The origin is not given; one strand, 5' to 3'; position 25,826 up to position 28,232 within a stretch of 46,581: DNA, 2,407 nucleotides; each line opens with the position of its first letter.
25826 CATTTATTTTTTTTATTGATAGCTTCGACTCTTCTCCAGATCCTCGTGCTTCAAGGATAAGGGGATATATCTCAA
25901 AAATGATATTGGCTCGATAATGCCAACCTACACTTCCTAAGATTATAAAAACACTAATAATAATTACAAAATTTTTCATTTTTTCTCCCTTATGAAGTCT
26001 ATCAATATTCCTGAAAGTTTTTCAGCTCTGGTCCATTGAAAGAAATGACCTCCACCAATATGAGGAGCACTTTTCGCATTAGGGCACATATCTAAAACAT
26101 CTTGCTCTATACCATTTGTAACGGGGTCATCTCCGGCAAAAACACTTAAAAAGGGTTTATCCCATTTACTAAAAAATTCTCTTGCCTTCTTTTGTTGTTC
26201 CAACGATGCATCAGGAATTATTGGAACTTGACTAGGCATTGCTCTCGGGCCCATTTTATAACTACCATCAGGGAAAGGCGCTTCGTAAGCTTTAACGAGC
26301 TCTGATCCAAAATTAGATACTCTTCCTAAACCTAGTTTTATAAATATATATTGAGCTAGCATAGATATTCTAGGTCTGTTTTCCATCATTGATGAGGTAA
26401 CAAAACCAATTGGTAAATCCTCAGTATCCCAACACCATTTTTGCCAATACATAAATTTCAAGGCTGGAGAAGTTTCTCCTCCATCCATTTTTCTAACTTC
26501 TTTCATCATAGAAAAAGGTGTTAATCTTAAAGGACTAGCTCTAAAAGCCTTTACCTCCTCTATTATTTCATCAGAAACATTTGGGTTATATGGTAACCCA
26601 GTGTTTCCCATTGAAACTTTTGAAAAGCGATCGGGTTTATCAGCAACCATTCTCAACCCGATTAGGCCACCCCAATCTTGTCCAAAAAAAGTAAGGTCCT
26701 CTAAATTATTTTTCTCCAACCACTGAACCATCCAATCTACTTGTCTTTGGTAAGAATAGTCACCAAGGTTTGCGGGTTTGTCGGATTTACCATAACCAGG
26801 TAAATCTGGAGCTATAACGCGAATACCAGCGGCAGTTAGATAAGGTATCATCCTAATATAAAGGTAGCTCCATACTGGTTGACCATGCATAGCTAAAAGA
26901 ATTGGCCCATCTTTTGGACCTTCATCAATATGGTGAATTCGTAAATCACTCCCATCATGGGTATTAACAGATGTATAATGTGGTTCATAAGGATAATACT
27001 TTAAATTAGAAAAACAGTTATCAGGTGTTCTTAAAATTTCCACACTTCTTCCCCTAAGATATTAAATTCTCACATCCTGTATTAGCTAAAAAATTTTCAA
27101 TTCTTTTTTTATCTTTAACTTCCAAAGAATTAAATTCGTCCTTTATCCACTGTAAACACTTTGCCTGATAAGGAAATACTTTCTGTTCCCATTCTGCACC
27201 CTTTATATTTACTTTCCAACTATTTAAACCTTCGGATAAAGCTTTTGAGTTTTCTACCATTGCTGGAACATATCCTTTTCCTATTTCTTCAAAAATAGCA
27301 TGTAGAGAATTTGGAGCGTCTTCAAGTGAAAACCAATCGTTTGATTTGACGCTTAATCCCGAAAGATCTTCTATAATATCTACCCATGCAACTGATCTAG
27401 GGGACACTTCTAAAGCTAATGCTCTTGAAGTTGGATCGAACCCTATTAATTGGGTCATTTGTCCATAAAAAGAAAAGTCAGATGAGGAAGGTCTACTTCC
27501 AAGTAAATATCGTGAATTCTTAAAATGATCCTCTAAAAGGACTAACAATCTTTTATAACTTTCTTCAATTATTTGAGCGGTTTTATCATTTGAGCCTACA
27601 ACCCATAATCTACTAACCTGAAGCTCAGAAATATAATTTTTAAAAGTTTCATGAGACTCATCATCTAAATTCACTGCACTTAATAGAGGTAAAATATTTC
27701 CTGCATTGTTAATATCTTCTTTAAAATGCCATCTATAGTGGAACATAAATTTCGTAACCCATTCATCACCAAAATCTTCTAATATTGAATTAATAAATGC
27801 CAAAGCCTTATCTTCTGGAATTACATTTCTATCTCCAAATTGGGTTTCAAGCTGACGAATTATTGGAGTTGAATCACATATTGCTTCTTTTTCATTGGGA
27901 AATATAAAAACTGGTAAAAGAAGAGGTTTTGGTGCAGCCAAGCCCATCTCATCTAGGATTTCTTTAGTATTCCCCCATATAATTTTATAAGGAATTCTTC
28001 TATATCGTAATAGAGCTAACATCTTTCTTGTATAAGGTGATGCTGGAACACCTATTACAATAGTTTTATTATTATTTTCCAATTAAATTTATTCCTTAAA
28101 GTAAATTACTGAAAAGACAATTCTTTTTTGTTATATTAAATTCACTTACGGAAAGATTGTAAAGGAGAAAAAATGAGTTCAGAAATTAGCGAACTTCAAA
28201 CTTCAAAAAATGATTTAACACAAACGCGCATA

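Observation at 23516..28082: Six-gene operon with overlapping start/stop codons: GST-like, DhlA-type dehalogenase, anchored DUF1330, membrane protein, anchored MBL hydrolase, DUF3147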

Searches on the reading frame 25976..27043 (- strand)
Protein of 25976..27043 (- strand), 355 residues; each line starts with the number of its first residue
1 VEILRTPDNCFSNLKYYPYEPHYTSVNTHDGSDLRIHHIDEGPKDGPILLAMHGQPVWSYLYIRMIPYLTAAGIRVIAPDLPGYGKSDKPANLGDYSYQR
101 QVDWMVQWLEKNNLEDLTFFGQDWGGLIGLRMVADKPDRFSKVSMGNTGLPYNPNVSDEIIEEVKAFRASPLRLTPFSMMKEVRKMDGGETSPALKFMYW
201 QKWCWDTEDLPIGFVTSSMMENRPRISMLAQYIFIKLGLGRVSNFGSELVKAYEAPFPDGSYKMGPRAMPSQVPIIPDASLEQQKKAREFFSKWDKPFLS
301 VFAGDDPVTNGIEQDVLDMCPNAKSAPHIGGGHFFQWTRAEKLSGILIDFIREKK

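Call 3: search_protein_families(library=pfam, proteins=[window:25976-27043:-], max_evalue=0.01)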
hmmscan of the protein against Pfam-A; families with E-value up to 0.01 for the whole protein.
window:25976-27043:- (355 aa): 3 families
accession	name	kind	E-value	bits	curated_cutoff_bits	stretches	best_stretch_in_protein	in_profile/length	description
PF00561.26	Abhydrolase_1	-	1.2e-24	87.8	25.8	1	47-171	1-120/245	alpha/beta hydrolase fold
PF12697.13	Abhydrolase_6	-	9.4e-10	40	26.3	1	51-147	4-93/217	Alpha/beta hydrolase family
PF12146.15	Hydrolase_4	-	1.8e-07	31.1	27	1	48-143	6-104/239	Serine aminopeptidase, S33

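Call 4: search_protein_families(library=ncbifam, proteins=[window:25976-27043:-], max_evalue=0.01)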
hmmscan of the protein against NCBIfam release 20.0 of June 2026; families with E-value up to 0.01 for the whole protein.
window:25976-27043:- (355 aa): 21 families
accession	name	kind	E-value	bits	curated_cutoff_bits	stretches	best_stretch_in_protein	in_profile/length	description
NF002043.0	PRK00870.1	subfamily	3.6e-96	322.1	265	1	1-354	1-301/302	haloalkane dehalogenase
NF002938.0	PRK03592.1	equivalog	5.6e-28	98.1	241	1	29-148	15-129/298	haloalkane dehalogenase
NF002873.0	PRK03204.1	equivalog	4.1e-22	78.8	466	1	15-160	10-146/286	haloalkane dehalogenase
TIGR03056.1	bchO_mg_che_rel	equivalog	4.3e-14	52.2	172.55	1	24-141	6-121/278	alpha/beta fold hydrolase BchO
NF045632.1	hydroxlase_HsaD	equivalog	3.2e-11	42.7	400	1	29-170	17-162/290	4,5:9,10-diseco-3-hydroxy-5,9,17-trioxoandrosta-1(10),2-diene-4-oate hydrolase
NF051488.1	bifunc_PcaDC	exception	5.5e-10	38.9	390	1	41-151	7-114/375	bifunctional 3-oxoadipate enol-lactonase/4-carboxymuconolactone decarboxylase PcaDC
TIGR03343.1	biphenyl_bphD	equivalog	9e-10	38.2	462.15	1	22-151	8-138/282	2-hydroxy-6-oxo-6-phenylhexa-2,4-dienoate hydrolase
NF011457.0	PRK14875.1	equivalog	2.6e-09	36.5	307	1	35-144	121-227/372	acetoin dehydrogenase dihydrolipoyllysine-residue acetyltransferase subunit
TIGR02427.1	protocat_pcaD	equivalog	1.1e-08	34.8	255.85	1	37-149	3-113/251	3-oxoadipate enol-lactonase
TIGR01250.1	pro_imino_pep_2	subfamily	1.3e-08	34.8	167.65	1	42-143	21-124/288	proline iminopeptidase-family hydrolase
NF004514.1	PRK05855.1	equivalog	2e-07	30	455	1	32-135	8-111/578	SDR family oxidoreductase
TIGR02240.1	PHA_depoly_arom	equivalog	2.6e-07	30.3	250.6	0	292-354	204-266/276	poly(3-hydroxyalkanoate) depolymerase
TIGR03695.1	menH_SHCHC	equivalog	8.3e-07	28.7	208.55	1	47-147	3-103/252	2-succinyl-6-hydroxy-2,4-cyclohexadiene-1-carboxylate synthase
NF050089.1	i_nPHAscl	equivalog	2e-06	27.1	300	1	46-148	18-121/288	intracellular short-chain-length polyhydroxyalkanoate depolymerase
NF045945.1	ProImpepLactob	equivalog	8.2e-06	25.5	400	1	44-136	26-118/293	proline iminopeptidase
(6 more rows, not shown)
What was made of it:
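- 25976..27043 (-): HLD-I (DhlA-type) haloalkane dehalogenase, 355 aa, with two cap-domain insertions. NCBIfam PRK00870 scores 322 bits, above the 265 cut-off (call 4).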

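Call 8: search_solved_structures(query=window:25976-27043:-, show_alignments=3, max_evalue=1e-10)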
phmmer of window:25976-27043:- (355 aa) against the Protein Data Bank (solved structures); distinct sequences matched with E-value up to 1e-10: 140 (the best 60 are shown).
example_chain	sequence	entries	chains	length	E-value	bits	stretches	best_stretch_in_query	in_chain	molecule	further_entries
6f9o_A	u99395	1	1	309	6.8e-82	278.7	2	1-154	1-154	Haloalkane dehalogenase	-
5esr_A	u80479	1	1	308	1.6e-77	264.2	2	1-155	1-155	Haloalkane dehalogenase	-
4mj3_A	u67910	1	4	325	7.8e-72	245.5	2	1-155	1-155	Haloalkane dehalogenase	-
2xt0_A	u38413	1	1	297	6.5e-46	160.2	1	1-151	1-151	HALOALKANE DEHALOGENASE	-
1b6g_A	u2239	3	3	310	7.9e-41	143.5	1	3-154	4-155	HALOALKANE DEHALOGENASE | PROTEIN (HALOALKANE DEHALOGENASE)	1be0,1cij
1edb_A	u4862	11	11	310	7.9e-41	143.5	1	3-154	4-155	HALOALKANE DEHALOGENASE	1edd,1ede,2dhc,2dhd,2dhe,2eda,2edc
1hde_A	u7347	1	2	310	7.9e-41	143.5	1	3-154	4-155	HALOALKANE DEHALOGENASE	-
1bee_A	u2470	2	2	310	8e-41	143.5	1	3-154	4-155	HALOALKANE DEHALOGENASE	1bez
7avr_A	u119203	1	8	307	1.1e-40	143.1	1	3-157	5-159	Haloalkane dehalogenase 1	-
8oe6_A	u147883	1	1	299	3.6e-21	78.8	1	17-144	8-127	Structure of hyperstable haloalkane dehalogenase variant DhaA231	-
8oe2_A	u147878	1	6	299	1.9e-20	76.5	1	17-144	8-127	Haloalkane dehalogenase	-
5flk_A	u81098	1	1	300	1.9e-20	76.4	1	17-143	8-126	DHAA101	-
6ty7_A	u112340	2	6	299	1.9e-20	76.4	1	17-144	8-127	Haloalkane dehalogenase variant DhaA115 domain-swapped dimer type-1 | Haloalkane dehalogenase variant DhaA115 domain-swapped dimer type-2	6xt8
6sp5_A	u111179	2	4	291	2e-20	76.4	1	17-144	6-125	Haloalkane dehalogenase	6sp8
3u1t_A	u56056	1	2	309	2.1e-20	76.3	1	34-146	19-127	DmmA Haloalkane Dehalogenase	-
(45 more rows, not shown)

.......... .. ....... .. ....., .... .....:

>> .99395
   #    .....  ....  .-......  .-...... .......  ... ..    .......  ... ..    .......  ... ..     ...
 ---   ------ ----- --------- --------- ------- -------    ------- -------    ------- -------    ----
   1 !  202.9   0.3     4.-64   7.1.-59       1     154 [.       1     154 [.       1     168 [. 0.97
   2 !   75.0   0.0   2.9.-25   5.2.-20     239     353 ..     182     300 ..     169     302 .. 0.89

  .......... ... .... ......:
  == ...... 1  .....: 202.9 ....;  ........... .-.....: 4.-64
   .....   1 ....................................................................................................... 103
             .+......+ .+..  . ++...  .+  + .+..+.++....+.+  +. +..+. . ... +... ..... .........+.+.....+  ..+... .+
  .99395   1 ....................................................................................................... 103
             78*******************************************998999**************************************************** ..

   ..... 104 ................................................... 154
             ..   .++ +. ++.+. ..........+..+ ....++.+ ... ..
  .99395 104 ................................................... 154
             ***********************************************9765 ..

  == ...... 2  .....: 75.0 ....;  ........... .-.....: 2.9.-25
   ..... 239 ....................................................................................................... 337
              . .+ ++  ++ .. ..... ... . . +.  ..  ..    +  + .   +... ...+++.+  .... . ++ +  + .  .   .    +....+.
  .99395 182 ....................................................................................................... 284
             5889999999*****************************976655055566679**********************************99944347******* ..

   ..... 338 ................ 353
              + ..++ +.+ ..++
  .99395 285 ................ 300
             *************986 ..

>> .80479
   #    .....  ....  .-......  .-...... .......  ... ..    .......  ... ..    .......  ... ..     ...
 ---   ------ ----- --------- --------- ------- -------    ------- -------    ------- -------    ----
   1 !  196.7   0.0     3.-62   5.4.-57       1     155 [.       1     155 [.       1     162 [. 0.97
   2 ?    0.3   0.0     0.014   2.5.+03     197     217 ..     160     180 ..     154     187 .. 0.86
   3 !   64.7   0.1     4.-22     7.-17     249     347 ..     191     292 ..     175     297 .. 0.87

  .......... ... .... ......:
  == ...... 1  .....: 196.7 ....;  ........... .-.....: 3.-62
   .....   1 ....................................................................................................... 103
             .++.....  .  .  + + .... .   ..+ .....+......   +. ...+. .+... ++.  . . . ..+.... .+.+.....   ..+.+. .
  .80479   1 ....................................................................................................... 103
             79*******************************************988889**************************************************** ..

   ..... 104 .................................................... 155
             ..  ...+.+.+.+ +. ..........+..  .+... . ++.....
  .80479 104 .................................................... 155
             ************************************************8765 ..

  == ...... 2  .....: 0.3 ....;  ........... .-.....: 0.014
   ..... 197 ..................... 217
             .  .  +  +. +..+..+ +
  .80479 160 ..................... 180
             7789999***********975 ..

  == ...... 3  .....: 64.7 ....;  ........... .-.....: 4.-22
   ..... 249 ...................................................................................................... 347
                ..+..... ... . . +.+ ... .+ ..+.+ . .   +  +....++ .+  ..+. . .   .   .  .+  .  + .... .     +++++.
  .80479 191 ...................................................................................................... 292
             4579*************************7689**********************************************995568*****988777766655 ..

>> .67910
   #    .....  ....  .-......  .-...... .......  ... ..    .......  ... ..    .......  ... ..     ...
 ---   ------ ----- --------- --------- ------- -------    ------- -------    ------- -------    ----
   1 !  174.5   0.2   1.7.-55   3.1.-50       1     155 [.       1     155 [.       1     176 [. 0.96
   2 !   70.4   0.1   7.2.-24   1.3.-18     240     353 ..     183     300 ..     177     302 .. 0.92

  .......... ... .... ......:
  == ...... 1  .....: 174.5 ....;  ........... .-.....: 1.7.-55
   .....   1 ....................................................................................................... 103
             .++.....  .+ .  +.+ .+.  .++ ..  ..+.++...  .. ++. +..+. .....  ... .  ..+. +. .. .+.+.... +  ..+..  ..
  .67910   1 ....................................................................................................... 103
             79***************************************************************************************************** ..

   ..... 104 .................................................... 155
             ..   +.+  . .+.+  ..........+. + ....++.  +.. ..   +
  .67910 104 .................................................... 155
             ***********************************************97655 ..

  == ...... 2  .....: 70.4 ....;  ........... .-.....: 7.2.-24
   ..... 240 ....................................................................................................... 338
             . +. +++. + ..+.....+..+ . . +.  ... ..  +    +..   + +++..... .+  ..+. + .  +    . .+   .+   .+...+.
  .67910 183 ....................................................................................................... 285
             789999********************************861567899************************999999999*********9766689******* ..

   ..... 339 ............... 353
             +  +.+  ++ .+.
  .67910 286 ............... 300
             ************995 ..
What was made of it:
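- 25976..27043 (-): The best solved relatives are 6f9o (279 bits), 5esr and 4mj3 (call 8).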

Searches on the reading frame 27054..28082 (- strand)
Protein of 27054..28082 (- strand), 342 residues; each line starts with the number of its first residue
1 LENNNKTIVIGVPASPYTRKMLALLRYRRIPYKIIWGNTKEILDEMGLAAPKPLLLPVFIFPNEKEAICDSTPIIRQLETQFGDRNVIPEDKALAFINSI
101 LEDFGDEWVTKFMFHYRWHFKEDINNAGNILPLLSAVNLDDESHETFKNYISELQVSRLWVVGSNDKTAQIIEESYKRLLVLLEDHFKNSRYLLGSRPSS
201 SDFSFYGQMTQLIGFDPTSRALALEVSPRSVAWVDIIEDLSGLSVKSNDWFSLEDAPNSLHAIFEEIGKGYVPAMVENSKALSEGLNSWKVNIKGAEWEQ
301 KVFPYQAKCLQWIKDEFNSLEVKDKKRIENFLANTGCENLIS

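Call 3: search_protein_families(library=pfam, proteins=[window:27054-28082:-], max_evalue=0.01)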
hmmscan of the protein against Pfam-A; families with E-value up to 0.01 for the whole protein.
window:27054-28082:- (342 aa): 6 families
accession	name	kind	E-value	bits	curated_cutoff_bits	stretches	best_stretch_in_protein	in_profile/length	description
PF13417.12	GST_N_3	-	2e-12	47.7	22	1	10-84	2-73/75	Glutathione S-transferase, N-terminal domain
PF13409.12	GST_N_2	-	2.2e-07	31.8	25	1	14-81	1-70/70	Glutathione S-transferase, N-terminal domain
PF17172.10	GST_N_4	-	0.00092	20.3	30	0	17-119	2-95/99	Glutathione S-transferase N-terminal domain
PF13410.11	GST_C_2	-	0.0017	18.8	24.9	1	173-211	8-43/69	Glutathione S-transferase, C-terminal domain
PF14497.11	GST_C_3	-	0.0022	18.6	21.6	1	167-239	22-93/104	Glutathione S-transferase, C-terminal domain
PF17171.9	GST_C_6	-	0.0094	16.1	28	0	180-218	5-43/64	Glutathione S-transferase, C-terminal domain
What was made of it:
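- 27054..28082 (-): Long (342 aa) Ser-type GST-like protein, first gene of the operon, TTG start. GST_N_3 scores 47.7 bits against a cut-off of 22, while the C-terminal GST domains are sub-threshold (call 3).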

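Call 4: search_protein_families(library=ncbifam, proteins=[window:27054-28082:-], max_evalue=0.01)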
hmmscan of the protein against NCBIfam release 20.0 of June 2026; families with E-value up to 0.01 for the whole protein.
window:27054-28082:- (342 aa): 1 family
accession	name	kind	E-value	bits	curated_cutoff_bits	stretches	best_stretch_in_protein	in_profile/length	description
NF049950.1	IsopEpoxGlthnTfaseIsoI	equivalog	8.3e-08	32.1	300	1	14-212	16-206/238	iIsoprene-epoxide--glutathione S-transferase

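Call 28: search_solved_structures(query=window:27054-28082:-, max_evalue=0.1, show_alignments=2)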
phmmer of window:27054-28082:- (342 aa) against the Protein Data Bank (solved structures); distinct sequences matched with E-value up to 0.1: 5.
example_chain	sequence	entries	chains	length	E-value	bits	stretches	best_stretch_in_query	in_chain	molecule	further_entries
4hi7_A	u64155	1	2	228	0.0022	20.4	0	178-241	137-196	GI20122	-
3vwx_A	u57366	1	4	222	0.0036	19.7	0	182-238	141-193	Glutathione s-transferase 6B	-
6j3h_A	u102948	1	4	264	0.0069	18.8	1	15-113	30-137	Glutathione S-transferase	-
6j3g_A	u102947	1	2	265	0.007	18.8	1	15-113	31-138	Glutathione S-transferase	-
6j3e_A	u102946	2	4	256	0.071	15.5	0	15-94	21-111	glutathione S-transferase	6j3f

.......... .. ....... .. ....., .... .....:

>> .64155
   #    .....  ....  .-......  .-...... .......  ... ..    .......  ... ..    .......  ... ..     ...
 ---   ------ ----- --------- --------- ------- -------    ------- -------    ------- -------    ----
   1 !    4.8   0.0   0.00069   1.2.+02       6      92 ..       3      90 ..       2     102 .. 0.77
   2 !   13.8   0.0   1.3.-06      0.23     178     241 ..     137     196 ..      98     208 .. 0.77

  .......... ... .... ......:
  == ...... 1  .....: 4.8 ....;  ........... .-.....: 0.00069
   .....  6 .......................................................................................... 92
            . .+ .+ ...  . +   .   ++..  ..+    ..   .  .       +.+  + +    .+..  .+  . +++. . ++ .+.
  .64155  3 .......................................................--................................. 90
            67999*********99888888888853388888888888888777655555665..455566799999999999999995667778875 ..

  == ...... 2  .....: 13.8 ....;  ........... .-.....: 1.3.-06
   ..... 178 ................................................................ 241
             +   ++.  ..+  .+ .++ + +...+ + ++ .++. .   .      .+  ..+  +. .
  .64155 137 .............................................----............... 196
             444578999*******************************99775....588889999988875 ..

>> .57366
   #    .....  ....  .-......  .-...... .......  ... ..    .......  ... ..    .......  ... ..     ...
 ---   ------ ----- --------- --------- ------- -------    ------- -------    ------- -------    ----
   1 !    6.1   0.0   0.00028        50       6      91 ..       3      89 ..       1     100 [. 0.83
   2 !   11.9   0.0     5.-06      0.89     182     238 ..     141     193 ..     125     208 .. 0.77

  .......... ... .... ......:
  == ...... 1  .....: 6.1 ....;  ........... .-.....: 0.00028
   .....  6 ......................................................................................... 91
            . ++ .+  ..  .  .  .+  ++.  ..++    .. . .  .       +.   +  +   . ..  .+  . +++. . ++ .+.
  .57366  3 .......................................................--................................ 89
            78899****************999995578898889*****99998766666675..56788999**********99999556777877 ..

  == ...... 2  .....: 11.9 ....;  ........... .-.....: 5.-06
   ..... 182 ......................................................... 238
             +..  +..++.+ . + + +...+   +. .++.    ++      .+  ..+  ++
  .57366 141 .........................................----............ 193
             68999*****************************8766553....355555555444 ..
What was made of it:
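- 27054..28082 (-): S15 aligns with the catalytic Ser region of delta-class GSTs (call 28).
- On Glutathione S-transferase superfamily: Residues 178-241 align weakly with delta-class GST C-domains (call 28). It aligns with the 'DASPP' serine region of delta-class GSTs (call 28).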
